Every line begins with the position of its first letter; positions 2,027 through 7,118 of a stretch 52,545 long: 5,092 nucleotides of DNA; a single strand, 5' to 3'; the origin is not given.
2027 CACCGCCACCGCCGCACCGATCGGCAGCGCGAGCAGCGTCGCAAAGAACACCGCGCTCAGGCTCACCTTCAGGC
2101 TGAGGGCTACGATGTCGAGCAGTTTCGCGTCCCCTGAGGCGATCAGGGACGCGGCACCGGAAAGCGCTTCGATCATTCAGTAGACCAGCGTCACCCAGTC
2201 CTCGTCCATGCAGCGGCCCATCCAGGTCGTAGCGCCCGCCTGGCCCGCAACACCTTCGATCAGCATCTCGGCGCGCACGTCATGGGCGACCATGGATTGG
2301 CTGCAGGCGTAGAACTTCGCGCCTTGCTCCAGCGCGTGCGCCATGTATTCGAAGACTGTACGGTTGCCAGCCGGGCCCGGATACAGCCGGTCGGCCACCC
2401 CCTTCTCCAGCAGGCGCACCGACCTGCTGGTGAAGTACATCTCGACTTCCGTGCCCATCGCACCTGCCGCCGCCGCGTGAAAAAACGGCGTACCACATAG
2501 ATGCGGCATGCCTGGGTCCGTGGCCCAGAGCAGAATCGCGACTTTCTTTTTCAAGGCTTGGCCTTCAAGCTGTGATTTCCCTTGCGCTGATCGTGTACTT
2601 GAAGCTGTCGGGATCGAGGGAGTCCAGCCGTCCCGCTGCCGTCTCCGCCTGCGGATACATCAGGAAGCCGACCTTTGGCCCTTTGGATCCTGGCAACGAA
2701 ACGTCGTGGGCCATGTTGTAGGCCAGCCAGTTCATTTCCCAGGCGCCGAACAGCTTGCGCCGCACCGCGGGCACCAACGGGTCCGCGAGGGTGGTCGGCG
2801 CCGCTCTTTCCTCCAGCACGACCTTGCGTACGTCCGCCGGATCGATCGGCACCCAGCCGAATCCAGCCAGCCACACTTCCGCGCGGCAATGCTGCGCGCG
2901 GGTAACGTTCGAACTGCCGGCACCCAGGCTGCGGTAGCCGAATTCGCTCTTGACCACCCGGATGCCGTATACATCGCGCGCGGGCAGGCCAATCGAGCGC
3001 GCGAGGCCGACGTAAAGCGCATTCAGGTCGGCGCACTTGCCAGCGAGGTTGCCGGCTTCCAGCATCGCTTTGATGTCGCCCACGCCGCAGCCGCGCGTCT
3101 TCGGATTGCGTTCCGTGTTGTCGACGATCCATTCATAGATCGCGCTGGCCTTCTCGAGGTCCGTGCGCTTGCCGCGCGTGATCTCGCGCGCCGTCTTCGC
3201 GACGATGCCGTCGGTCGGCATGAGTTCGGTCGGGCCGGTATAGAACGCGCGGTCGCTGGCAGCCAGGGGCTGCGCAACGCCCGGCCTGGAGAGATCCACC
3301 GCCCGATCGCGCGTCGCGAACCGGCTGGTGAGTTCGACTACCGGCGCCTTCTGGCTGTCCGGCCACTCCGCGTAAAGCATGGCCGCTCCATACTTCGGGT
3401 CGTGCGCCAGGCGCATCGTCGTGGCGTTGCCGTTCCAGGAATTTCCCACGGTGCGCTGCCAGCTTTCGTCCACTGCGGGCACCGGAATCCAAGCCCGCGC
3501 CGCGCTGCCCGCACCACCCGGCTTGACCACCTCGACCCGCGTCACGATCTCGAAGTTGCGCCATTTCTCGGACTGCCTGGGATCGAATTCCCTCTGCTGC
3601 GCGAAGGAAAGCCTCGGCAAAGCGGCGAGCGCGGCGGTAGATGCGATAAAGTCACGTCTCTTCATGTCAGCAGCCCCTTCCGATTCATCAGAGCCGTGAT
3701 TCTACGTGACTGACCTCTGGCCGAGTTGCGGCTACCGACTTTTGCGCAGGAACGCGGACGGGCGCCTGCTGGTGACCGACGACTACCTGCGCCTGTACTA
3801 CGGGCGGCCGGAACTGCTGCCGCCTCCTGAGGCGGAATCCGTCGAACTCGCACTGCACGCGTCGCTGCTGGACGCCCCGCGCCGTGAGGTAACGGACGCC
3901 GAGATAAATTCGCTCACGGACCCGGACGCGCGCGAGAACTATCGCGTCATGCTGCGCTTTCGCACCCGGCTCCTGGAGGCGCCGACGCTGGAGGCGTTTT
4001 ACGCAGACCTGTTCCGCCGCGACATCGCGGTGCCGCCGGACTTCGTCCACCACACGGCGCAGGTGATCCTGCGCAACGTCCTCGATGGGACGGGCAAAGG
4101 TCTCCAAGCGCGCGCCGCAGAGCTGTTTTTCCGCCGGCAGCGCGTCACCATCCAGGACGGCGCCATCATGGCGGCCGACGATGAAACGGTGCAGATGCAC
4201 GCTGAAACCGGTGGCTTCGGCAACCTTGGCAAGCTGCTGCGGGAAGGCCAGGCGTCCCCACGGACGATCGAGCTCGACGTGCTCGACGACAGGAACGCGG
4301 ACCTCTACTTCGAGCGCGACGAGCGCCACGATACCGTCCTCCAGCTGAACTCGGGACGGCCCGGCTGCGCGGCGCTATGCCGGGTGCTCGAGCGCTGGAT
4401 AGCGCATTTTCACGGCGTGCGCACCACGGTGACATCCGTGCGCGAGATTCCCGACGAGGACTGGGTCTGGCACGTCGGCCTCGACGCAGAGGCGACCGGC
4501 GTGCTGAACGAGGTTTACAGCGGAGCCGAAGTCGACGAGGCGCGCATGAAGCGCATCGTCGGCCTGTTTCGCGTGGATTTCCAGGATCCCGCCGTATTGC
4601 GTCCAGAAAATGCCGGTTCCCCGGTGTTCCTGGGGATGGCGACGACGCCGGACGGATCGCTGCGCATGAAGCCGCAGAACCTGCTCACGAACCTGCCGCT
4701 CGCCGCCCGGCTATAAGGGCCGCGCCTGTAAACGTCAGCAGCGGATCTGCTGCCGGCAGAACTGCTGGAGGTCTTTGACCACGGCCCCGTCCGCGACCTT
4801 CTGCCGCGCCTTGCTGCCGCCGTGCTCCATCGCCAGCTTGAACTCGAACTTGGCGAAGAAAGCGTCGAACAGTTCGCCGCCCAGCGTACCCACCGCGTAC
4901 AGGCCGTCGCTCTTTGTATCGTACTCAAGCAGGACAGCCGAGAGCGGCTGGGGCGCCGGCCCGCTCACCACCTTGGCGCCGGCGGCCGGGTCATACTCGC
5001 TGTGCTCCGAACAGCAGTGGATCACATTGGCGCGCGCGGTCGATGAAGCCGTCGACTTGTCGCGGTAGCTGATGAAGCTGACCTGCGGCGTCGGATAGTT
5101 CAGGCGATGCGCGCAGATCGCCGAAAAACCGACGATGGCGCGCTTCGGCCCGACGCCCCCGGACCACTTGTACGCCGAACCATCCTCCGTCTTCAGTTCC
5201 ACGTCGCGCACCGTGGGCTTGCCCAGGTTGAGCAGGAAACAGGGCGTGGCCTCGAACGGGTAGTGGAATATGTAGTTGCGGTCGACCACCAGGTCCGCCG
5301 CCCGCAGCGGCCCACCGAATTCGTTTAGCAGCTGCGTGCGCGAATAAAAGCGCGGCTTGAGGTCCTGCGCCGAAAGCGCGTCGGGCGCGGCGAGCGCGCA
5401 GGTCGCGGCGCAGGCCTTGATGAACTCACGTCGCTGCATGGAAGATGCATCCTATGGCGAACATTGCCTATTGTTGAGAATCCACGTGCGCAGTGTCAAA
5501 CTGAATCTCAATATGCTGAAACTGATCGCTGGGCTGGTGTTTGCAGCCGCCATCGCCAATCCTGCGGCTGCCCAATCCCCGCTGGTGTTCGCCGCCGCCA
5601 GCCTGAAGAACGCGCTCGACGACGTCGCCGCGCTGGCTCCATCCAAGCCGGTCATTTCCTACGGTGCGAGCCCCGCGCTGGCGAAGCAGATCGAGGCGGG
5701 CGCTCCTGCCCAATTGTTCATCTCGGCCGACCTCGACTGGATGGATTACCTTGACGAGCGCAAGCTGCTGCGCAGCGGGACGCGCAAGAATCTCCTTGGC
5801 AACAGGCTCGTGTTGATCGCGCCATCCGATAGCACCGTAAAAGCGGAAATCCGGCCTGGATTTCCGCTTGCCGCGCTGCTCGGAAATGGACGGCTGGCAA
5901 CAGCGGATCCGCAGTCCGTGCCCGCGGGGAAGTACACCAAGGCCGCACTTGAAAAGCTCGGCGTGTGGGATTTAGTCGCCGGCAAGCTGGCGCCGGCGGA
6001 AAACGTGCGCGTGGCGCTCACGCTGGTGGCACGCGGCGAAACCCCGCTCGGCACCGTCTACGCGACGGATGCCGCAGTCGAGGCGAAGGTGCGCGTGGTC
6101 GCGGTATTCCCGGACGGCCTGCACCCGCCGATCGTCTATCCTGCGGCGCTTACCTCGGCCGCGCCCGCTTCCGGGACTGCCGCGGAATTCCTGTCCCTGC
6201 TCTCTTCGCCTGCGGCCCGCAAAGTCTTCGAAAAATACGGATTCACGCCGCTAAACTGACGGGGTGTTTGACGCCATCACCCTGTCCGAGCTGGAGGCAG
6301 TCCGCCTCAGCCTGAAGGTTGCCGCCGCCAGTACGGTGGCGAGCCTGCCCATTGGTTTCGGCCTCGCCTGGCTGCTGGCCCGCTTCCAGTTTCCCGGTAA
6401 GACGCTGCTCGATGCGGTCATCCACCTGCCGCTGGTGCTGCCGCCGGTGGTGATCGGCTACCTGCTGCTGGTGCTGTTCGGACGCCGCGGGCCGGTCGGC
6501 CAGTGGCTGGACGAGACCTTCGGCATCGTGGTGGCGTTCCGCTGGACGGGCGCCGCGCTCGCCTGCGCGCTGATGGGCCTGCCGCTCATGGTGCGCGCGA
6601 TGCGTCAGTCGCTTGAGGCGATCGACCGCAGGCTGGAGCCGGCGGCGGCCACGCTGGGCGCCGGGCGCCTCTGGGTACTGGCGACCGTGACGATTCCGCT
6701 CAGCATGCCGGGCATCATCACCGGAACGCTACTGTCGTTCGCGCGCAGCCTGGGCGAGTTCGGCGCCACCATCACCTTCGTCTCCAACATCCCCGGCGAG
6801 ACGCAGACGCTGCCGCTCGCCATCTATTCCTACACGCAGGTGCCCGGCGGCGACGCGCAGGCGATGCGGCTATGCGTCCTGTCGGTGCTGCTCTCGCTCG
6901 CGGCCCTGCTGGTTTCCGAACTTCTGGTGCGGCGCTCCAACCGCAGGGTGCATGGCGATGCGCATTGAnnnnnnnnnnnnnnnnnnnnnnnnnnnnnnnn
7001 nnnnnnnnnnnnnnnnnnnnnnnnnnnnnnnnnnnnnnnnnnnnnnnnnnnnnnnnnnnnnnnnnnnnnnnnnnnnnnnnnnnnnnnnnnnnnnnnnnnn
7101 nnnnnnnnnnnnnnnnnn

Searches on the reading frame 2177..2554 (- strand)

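Call 48: search_protein_families(library=pfam, proteins=[window:2177-2554:-], max_evalue=0.1)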
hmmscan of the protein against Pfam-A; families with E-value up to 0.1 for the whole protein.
window:2177-2554:- (125 aa): 2 families
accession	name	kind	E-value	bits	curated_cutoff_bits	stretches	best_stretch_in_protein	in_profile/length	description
PF13686.11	DrsE_2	-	4.5e-08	33.6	25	1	66-118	100-151/156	DsrE/DsrF/DrsH-like family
PF02635.20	DsrE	-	9.5e-06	26.2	22.7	1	23-104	20-97/116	DsrE/DsrF-like family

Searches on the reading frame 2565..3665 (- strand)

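Call 33: search_protein_families(library=pfam, proteins=[window:2565-3665:-], max_evalue=0.0001)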
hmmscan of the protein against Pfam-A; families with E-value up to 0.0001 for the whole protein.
window:2565-3665:- (366 aa): 1 family
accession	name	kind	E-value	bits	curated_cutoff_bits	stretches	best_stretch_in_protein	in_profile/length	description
PF01841.26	Transglut_core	-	2.8e-23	82.7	23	1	157-276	2-108/108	Transglutaminase-like superfamily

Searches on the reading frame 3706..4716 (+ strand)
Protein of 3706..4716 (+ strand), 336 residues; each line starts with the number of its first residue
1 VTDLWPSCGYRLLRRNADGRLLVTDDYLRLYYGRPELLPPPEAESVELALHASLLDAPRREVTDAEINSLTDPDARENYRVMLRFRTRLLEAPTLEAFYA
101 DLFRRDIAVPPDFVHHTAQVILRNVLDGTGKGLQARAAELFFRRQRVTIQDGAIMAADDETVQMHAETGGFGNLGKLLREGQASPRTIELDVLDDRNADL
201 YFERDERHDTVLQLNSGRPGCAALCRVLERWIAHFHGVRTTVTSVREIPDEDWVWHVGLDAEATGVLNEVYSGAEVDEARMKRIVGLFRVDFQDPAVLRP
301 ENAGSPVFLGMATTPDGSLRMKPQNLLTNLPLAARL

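Call 33: search_protein_families(library=pfam, proteins=[window:3706-4716:+], max_evalue=0.0001)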
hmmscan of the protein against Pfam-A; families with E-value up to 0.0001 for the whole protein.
window:3706-4716:+ (336 aa): 1 family
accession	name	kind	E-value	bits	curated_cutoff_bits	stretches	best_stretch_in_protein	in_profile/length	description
PF19879.4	DUF6352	-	1.4e-67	228.7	25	1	2-291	2-285/290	Family of unknown function (DUF6352)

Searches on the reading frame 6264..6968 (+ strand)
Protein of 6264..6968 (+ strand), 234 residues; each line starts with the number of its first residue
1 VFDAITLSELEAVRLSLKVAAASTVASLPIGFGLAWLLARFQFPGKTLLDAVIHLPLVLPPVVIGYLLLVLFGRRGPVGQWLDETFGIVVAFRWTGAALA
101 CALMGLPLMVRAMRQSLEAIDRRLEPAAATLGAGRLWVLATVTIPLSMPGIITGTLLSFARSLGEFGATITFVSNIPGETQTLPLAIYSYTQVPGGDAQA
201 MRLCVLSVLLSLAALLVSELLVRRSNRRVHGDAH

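Call 33: search_protein_families(library=pfam, proteins=[window:6264-6968:+], max_evalue=0.0001)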
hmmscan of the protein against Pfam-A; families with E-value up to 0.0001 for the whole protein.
window:6264-6968:+ (234 aa): 1 family
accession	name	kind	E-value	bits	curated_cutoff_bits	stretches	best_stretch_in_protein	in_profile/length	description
PF00528.27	BPD_transp_1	-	1e-18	68.2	26.4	1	31-229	1-182/184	Binding-protein-dependent transport system inner membrane component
